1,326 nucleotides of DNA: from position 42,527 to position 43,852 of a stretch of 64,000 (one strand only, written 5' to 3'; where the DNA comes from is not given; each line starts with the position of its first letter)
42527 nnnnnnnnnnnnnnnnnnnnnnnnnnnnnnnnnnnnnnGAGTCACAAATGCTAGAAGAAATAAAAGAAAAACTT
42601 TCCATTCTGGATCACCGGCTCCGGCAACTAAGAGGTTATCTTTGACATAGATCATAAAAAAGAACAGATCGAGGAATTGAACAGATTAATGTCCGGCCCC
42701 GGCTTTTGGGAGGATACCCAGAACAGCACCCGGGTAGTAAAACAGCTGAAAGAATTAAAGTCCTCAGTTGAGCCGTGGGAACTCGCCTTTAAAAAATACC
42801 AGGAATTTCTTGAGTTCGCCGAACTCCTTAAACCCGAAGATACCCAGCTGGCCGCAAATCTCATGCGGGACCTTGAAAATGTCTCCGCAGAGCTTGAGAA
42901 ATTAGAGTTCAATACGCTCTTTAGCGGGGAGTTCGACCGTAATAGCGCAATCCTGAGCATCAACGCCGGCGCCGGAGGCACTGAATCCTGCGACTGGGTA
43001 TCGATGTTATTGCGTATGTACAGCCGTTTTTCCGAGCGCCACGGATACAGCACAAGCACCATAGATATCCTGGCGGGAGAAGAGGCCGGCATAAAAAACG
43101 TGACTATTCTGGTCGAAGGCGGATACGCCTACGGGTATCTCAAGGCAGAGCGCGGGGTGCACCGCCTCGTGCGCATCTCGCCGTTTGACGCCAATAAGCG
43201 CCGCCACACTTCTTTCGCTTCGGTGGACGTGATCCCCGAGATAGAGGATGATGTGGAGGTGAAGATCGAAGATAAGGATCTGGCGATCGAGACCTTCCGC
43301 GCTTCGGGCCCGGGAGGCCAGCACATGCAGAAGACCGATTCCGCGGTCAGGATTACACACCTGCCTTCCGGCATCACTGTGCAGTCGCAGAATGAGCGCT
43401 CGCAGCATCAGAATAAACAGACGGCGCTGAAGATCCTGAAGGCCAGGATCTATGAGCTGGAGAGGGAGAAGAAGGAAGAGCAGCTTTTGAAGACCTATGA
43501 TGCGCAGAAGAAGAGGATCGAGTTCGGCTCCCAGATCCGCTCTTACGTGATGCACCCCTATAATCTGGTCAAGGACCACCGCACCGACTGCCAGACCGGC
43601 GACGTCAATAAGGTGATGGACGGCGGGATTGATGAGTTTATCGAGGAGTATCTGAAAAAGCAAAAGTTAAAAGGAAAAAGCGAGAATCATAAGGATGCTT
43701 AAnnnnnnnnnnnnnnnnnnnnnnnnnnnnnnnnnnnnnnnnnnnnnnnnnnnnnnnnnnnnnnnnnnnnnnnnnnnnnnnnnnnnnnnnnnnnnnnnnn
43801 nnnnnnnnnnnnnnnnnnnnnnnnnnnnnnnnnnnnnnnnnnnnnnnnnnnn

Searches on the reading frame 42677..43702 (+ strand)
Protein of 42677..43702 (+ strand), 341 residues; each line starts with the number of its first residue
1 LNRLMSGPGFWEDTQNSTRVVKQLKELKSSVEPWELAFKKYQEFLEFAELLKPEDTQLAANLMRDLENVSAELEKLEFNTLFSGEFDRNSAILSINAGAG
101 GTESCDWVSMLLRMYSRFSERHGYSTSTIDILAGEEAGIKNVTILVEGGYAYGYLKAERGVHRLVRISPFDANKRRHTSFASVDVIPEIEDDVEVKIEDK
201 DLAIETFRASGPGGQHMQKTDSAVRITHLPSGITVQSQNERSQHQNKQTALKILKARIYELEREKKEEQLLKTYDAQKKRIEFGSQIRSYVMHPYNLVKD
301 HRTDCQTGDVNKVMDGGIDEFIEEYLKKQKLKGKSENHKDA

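Call 92: search_protein_families(library=pfam, proteins=[window:42677-43702:+], max_evalue=0.0001)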
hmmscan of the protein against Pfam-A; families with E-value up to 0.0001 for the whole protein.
window:42677-43702:+ (341 aa): 2 families
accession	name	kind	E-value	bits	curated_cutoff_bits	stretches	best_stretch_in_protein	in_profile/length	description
PF03462.23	PCRF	-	1.7e-53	181.8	24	1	2-183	9-194/194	PCRF domain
PF00472.26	RF-1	-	3.5e-41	140.2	35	1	191-302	1-116/116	RF-1 domain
